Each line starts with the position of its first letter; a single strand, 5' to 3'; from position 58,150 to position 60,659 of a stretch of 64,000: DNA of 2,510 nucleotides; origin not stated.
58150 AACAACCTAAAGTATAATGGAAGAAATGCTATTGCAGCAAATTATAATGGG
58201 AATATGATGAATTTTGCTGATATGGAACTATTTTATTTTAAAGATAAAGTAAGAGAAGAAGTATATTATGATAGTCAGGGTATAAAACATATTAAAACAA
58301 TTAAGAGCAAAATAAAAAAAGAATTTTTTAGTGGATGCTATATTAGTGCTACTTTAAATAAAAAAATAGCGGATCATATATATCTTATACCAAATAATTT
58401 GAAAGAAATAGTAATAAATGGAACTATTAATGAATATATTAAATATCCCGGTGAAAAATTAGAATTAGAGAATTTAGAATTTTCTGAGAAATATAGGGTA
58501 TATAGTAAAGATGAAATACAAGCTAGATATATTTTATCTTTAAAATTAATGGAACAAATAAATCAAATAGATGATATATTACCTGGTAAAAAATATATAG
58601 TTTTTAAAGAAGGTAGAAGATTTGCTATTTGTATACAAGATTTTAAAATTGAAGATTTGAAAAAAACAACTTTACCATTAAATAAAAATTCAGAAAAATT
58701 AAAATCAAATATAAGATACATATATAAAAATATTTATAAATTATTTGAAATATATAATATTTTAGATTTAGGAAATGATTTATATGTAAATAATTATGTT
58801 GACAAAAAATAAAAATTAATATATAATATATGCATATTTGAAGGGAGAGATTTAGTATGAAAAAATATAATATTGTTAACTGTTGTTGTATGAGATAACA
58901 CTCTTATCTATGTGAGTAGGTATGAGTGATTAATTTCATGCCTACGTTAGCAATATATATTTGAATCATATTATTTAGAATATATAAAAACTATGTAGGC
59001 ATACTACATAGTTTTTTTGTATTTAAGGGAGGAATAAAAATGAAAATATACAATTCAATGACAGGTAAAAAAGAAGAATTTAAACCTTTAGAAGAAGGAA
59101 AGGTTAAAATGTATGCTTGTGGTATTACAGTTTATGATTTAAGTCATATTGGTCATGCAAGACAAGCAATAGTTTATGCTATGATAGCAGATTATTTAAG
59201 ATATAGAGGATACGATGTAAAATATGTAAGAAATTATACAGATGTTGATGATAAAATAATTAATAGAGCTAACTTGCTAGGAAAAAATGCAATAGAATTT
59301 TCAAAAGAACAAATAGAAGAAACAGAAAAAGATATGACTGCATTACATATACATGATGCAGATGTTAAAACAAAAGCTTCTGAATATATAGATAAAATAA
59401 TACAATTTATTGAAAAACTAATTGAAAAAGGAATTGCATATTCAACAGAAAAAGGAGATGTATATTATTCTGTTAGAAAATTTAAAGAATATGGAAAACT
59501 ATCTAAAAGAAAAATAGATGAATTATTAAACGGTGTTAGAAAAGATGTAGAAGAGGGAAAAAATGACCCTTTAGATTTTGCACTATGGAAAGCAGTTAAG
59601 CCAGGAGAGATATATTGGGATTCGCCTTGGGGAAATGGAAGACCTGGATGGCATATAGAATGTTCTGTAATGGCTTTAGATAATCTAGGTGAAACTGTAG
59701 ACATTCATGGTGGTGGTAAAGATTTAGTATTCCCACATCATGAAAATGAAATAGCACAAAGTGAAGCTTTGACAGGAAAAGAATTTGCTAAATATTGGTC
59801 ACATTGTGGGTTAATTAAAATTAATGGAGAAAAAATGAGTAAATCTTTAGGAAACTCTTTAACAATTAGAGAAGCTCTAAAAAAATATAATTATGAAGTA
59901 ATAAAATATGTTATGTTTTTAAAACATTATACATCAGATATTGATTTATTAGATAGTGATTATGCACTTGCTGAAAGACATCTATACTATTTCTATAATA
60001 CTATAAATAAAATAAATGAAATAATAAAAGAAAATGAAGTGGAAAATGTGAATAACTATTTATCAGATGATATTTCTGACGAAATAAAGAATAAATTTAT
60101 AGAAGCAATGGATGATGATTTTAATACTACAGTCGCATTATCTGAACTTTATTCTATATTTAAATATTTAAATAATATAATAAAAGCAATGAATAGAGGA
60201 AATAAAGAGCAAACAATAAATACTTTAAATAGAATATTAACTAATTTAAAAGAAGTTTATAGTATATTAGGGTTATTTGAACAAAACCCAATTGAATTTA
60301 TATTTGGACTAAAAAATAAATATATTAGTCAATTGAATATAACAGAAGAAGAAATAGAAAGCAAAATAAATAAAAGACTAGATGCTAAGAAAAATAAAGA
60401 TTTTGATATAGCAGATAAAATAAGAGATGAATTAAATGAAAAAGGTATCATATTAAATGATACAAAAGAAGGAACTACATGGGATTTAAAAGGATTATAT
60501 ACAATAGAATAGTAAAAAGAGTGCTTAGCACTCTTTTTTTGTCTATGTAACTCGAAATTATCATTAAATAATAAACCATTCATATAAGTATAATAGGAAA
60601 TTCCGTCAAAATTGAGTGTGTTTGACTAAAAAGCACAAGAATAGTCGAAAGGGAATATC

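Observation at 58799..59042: Cys-codon leader peptide and terminator/antiterminator switch upstream of cysS (ribosome-mediated attenuation rather than a T-box)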

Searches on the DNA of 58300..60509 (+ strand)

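Call 3: search_rna_families(source=window, start=58300, end=59500, threshold=evalue, max_evalue=10, show_alignments=3)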
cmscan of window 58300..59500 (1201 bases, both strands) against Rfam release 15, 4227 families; matches with E-value up to 10: 8.
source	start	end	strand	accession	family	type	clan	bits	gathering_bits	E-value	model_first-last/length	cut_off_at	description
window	59066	59135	-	RF00616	LhrC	Gene; sRNA;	CL00114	22.2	110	1.3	1-111/111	no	Listeria LhrC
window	58832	58892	+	RF00341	snoZ39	Gene; snRNA; snoRNA; CD-box;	-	21.4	39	0.44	1-63/63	no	Small nucleolar RNA Z39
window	58980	59024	+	RF04154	mir-1277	Gene; miRNA;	-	21.1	81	0.59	1-78/78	no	mir-1277 microRNA precursor family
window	58942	59019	+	RF02059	STnc50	Gene; sRNA;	-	20.2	55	1.7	1-84/84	no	Salmonella enterica sRNA STnc40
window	58913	59023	+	RF04312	trpB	Cis-reg;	-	20.2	59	5.9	1-107/107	no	trpB ncRNA motif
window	58984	59019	+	RF03535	TEG147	Cis-reg;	-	19.5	56.1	0.94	1-60/60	no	Staphylococcus aureus small RNA TEG147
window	59446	59492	+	RF01711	Lnt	Cis-reg;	-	19.2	55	6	1-63/63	no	Lnt RNA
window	58981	59042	+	RF02934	caiA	Gene; sRNA;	-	17.8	55.5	5.9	1-78/78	no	caiA RNA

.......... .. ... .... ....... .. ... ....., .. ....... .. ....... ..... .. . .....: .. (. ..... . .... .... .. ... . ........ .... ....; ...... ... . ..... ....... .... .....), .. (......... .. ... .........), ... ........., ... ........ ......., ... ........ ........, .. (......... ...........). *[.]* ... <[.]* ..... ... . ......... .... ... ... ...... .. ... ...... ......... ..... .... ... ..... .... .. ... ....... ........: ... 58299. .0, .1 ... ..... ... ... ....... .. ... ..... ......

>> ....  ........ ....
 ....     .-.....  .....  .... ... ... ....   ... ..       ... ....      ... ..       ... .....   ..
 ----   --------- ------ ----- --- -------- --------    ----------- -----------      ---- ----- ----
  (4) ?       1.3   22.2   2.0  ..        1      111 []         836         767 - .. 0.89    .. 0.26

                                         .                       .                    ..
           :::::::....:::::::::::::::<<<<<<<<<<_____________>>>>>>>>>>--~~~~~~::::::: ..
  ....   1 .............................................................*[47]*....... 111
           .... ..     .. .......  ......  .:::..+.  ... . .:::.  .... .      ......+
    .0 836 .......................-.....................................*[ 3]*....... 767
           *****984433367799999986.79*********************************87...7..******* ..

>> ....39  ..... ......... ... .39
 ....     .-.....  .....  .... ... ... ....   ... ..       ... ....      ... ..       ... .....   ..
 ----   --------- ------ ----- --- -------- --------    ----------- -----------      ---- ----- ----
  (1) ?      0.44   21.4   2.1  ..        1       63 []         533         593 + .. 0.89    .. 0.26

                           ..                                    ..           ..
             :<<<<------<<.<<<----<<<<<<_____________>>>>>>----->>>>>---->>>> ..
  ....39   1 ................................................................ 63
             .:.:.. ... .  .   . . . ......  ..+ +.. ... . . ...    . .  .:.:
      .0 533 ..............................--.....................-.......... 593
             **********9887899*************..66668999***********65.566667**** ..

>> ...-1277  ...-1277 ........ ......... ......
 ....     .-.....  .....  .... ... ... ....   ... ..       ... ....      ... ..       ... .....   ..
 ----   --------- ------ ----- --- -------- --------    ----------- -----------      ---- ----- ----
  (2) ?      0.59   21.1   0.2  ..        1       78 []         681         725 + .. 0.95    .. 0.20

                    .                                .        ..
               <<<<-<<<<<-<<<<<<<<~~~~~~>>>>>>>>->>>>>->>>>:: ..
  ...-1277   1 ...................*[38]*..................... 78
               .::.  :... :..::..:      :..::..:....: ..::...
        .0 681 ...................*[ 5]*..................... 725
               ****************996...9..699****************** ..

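Call 39: search_rna_families(sources=[L001, L002, L003, L004, L005, L006, L009, L083, L091, L093, L095, L096, L098, L099, L206, L208], threshold=gathering)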
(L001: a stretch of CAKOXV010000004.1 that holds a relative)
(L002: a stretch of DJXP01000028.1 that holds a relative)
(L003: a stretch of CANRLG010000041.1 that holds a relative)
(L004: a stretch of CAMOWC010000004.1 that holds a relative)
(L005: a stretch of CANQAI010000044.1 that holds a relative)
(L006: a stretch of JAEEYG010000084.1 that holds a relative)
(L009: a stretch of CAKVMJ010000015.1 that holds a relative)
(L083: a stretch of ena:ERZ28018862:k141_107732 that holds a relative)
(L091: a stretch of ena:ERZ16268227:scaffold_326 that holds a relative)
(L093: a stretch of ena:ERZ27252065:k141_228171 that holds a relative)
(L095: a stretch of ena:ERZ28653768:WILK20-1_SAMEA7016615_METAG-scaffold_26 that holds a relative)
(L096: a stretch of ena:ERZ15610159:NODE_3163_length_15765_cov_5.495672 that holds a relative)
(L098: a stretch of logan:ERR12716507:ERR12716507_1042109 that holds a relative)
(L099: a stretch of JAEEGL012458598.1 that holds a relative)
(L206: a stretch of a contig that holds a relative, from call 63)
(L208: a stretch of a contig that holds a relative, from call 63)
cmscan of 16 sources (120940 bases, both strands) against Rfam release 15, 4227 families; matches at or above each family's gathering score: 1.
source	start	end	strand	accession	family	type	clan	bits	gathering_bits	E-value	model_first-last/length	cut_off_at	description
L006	1967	2039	-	RF00005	tRNA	Gene; tRNA;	CL00001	57.8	29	1.4e-09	1-71/71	no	tRNA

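Call 60: build_rna_model(alignment_id=A3, structure=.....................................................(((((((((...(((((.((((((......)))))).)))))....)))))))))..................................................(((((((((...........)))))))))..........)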
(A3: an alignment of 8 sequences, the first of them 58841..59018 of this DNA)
Model R1 built from alignment A3 (8 sequences, 197 columns); structure: as given.
model positions 172; base pairs 29; branch points 1; effective number of sequences 1.81; information 0.591 bits per position. Calibrated on 0.2 Mb of random sequence (short: E-values are rough).
structure used (alignment columns):
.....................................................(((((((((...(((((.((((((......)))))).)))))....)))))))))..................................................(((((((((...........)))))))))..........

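Call 61: search_with_rna_model(model_id=R1, sources=[window, L001, L002, L003, L004, L005, L006, L007, L008, L009, L010, L011, L012, L013, L014, L015, L016, L017, L018, L019, L020, L021, L022, L023, L024, L025, L026, L027, L028, L029, L030, L031, L032, L033, L034, L035, L036, L037, L038, L039, L040, L041, L042, L043, L044, L045, L046, L047, L048, L049, L050, L051, L052, L053, L054, L055, L056, L057, L058, L059, L060, L061, L062, L063, L064, L065, L066, L067, L068, L069, L070, L071, L072, L073, L074, L075, L076, L077, L078, L079, L080, L081, L082, L083, L084, L085, L086, L087, L088, L089, L090, L091, L092, L093, L094, L095, L096, L097, L098], max_evalue=1)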
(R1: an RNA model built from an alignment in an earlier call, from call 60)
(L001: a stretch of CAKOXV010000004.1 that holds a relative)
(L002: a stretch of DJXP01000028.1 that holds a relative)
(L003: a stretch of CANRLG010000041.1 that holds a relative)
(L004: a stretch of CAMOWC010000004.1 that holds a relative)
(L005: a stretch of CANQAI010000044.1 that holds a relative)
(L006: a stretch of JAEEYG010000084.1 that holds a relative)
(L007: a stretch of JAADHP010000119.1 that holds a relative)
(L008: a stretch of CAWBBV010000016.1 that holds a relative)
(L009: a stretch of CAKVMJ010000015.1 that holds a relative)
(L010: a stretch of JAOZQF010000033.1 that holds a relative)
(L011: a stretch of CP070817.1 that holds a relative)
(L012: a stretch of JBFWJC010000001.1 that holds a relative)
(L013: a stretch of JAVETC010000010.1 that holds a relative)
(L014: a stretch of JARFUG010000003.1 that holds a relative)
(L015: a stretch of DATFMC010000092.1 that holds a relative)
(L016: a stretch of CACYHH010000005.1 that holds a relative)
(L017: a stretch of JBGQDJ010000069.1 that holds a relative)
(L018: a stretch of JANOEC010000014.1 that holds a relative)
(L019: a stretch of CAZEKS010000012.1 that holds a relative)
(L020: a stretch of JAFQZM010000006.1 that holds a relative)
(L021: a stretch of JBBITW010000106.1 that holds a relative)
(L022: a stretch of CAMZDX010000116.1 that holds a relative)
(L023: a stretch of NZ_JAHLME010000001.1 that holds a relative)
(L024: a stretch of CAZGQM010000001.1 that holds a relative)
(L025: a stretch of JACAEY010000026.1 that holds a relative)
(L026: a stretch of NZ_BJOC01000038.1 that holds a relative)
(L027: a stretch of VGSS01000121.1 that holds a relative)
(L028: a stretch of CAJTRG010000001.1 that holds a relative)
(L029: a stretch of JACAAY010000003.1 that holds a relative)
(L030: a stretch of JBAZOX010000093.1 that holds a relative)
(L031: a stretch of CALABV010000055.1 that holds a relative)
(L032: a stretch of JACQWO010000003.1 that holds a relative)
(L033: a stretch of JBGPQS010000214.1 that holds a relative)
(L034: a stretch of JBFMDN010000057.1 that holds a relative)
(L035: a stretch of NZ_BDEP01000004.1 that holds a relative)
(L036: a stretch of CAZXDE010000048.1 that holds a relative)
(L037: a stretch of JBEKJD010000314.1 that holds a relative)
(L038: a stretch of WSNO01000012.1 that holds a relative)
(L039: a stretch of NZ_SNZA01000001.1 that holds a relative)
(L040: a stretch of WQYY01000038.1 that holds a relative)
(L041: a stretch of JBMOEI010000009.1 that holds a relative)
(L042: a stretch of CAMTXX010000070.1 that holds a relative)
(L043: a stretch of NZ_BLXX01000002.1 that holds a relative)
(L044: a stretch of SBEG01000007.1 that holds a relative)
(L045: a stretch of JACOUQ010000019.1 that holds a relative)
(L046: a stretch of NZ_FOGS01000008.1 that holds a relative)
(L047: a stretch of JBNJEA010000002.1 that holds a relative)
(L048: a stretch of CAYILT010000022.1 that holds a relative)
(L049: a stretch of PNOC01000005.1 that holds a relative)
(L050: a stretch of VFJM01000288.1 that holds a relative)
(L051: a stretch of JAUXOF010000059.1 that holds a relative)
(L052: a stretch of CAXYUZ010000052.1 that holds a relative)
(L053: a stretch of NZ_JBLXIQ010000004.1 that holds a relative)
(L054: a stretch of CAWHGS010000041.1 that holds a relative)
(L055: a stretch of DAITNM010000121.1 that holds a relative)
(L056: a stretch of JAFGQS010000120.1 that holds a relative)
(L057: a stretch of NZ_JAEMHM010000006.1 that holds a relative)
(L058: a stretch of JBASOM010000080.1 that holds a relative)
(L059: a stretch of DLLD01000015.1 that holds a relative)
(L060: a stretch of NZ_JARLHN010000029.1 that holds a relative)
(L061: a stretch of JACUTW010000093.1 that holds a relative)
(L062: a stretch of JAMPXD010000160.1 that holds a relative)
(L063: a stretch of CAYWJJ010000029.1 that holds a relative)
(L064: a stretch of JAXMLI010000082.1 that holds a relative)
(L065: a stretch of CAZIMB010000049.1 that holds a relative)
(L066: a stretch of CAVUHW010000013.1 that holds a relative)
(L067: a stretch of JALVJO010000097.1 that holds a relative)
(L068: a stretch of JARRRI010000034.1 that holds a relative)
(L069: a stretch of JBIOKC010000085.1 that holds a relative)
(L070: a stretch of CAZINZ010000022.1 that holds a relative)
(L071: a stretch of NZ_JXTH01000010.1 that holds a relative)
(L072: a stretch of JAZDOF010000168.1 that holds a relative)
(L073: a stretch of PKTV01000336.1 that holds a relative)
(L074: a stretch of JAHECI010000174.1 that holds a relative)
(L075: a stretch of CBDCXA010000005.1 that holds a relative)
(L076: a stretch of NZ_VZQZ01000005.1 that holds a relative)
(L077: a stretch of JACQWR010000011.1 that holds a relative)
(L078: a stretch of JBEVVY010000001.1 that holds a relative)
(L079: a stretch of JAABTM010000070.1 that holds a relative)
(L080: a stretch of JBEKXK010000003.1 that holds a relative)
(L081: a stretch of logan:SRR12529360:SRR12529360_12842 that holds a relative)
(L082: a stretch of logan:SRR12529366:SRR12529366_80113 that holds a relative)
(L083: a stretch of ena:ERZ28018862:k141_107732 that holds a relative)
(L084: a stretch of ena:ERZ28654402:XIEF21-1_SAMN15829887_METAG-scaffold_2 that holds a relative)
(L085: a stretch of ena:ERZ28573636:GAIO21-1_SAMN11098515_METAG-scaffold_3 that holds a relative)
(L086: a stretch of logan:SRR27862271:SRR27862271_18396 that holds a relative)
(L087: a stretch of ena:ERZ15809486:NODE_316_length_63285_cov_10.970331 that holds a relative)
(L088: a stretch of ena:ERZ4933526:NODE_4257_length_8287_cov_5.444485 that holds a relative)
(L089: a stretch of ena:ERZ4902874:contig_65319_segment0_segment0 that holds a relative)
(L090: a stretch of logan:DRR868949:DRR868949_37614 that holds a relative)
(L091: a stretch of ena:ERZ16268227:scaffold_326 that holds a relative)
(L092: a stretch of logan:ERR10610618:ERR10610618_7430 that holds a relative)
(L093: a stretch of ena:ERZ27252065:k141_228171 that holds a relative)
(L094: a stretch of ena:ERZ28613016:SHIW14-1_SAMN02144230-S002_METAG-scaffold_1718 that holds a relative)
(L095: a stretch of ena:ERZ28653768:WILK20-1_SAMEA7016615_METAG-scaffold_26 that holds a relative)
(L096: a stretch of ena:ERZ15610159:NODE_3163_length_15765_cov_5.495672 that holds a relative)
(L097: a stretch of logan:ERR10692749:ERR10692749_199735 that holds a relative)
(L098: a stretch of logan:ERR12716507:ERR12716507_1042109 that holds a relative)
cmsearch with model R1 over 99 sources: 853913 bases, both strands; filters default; matches with E-value up to 1: 25.
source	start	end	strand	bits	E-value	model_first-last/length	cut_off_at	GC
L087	2810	2982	+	170.9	3.1e-31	1-172/172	no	0.25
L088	2810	2982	+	170.9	3.1e-31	1-172/172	no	0.25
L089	2815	2984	+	162.6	1.5e-29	1-172/172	no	0.26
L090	2057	2226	+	162.6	1.5e-29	1-172/172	no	0.26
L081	2802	2979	+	161.5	2.4e-29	1-172/172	no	0.26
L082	88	265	+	161.5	2.4e-29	1-172/172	no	0.26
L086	2808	2980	+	160.2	4.4e-29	1-172/172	no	0.26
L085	2808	2980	+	158.9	8.3e-29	1-172/172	no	0.25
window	58841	59019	+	158.5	9.7e-29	1-172/172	no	0.26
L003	5184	5363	+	154.7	5.9e-28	1-172/172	no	0.28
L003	1272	1435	+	142.4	1.7e-25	1-172/172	no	0.27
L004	3800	3971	+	84.1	1.1e-13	1-172/172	no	0.24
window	25990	26121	-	39.2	0.00012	1-172/172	no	0.33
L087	2952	3019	-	29.1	0.014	107-165/172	no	0.22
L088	2952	3019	-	29.1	0.014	107-165/172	no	0.22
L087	2808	2948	-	25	0.093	1-172/172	no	0.25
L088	2808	2948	-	25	0.093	1-172/172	no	0.25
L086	2826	2949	-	24.6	0.11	1-172/172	no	0.26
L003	5334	5379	-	24.5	0.12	115-165/172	no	0.2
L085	2826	2949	-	24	0.14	1-172/172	no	0.25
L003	5205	5321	-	23.3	0.2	1-172/172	no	0.29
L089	2954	3020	-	22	0.37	106-165/172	no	0.27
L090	2196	2262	-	22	0.37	106-165/172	no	0.27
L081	2950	3002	-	20.6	0.71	112-165/172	no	0.25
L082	236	288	-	20.6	0.71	112-165/172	no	0.25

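Call 62: search_with_rna_model(model_id=R1, sources=[L099, L100, L101, L102, L103, L104, L105, L106, L107, L108, L109, L110, L111, L112, L113, L114, L115, L116, L117, L118, L119, L120, L121, L122, L123, L124, L125, L126, L127, L128, L129, L130, L131, L132, L133, L134, L135, L136, L137, L138, L139, L140, L141, L142, L143, L144, L145, L146, L147, L148, L149, L150, L151, L152, L153, L154, L155, L156, L157, L158, L159, L160, L161, L162, L163, L164, L165, L166, L167, L168, L169, L170, L171, L172, L173, L174, L175, L176, L177, L178, L179, L180, L181, L182, L183, L184, L185, L186, L187, L188, L189, L190, L191, L192, L193, L194, L195, L196, L197, L198], max_evalue=1)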
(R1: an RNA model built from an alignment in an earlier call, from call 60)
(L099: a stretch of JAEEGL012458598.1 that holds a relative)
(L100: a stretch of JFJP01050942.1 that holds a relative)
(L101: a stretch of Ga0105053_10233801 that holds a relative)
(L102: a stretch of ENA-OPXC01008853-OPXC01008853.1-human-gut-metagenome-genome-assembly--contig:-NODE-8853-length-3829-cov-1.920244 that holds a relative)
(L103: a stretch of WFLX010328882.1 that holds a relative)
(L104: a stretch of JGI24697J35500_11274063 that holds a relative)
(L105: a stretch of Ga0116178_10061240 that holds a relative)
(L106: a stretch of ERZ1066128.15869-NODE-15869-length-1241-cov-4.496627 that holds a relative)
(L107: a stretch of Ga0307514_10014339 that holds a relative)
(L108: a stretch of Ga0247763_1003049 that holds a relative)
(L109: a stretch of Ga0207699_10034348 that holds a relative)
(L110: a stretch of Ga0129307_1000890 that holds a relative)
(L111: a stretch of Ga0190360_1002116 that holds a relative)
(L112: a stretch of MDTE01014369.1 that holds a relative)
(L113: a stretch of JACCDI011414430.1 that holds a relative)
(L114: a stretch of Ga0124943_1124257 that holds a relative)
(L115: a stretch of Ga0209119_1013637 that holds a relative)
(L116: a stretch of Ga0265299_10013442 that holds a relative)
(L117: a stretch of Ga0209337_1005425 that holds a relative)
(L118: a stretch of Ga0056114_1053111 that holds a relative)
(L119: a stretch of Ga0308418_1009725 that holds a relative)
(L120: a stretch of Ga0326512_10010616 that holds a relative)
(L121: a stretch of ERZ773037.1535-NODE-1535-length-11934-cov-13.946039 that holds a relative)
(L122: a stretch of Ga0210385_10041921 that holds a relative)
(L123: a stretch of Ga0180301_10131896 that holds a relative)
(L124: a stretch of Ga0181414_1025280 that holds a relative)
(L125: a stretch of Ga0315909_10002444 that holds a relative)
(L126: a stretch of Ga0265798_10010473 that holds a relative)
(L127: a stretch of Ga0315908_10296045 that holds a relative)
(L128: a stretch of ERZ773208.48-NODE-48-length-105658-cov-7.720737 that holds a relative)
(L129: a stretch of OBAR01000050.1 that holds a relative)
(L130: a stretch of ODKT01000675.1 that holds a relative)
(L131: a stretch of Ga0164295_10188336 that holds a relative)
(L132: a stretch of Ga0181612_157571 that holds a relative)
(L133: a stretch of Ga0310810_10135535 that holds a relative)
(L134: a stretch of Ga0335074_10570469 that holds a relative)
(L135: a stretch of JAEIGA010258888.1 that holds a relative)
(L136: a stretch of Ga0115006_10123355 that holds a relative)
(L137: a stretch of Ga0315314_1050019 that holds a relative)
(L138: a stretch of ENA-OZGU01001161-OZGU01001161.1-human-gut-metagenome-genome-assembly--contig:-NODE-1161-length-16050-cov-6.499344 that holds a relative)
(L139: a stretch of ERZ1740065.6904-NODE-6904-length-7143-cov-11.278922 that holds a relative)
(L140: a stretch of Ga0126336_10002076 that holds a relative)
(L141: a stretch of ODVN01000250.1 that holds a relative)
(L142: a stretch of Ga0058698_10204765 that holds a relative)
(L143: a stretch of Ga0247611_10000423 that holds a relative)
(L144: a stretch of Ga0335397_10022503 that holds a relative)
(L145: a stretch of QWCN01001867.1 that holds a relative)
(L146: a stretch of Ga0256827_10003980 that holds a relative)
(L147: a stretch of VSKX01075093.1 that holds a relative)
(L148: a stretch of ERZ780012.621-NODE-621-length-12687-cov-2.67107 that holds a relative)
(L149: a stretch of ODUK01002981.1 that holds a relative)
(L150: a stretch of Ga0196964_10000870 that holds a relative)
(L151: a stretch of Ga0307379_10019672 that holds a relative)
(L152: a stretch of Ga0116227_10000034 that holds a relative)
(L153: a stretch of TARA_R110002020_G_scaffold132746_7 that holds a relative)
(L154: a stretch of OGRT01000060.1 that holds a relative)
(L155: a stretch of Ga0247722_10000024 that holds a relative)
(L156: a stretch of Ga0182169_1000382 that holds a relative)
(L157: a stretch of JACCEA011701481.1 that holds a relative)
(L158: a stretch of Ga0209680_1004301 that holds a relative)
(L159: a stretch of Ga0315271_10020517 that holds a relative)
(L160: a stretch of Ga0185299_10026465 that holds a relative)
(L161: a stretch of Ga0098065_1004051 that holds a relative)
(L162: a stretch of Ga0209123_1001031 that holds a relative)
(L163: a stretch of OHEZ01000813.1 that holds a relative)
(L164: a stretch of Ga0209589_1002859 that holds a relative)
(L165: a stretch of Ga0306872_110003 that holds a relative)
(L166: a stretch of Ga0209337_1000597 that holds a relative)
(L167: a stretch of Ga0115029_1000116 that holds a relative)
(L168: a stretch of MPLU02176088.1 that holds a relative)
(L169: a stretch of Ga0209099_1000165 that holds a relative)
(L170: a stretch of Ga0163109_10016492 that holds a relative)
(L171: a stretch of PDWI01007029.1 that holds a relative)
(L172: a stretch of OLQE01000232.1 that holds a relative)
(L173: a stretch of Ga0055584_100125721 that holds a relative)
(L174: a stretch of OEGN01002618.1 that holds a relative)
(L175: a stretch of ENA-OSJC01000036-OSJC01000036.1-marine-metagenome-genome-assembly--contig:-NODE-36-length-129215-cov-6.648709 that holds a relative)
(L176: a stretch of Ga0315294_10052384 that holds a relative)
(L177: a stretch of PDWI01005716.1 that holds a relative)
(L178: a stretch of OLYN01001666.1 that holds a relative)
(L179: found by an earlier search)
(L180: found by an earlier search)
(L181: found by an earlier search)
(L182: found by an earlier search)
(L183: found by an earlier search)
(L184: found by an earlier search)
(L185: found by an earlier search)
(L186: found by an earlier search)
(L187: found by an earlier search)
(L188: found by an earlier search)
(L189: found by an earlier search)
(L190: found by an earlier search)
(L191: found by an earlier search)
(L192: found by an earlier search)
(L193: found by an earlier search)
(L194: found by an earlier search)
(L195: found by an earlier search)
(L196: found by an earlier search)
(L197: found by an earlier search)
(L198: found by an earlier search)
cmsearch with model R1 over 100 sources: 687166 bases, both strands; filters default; matches with E-value up to 1: 1.
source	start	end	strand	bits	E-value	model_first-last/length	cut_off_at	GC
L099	1480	1651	-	122.1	1.8e-21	1-172/172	no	0.3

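Call 63: search_with_rna_model(model_id=R1, sources=[L199, L200, L201, L202, L203, L204, L205, L206, L207, L208, L209, L210, L211, L212, L213, L214, L215, L216, L217, L218, L219, L220, L221, L222], max_evalue=1)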
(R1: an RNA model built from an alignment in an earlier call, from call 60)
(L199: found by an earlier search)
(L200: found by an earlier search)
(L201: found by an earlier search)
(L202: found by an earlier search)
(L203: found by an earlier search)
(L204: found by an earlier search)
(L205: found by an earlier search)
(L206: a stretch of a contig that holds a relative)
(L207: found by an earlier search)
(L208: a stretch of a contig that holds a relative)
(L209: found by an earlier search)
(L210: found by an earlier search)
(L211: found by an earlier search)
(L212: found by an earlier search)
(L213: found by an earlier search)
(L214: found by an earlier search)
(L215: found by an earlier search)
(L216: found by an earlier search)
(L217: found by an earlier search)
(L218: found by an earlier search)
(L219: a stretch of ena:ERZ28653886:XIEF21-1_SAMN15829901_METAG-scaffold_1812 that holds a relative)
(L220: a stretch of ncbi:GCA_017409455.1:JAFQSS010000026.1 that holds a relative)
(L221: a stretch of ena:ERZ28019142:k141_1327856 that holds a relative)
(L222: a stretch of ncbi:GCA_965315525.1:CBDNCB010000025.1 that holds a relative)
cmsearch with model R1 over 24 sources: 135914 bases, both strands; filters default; matches with E-value up to 1: 3.
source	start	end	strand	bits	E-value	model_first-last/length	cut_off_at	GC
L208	3730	3861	-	66.4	6.4e-11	1-172/172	no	0.25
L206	3812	3925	-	63.9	2e-10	1-172/172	no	0.23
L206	787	922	-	16.7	0.7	1-172/172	no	0.34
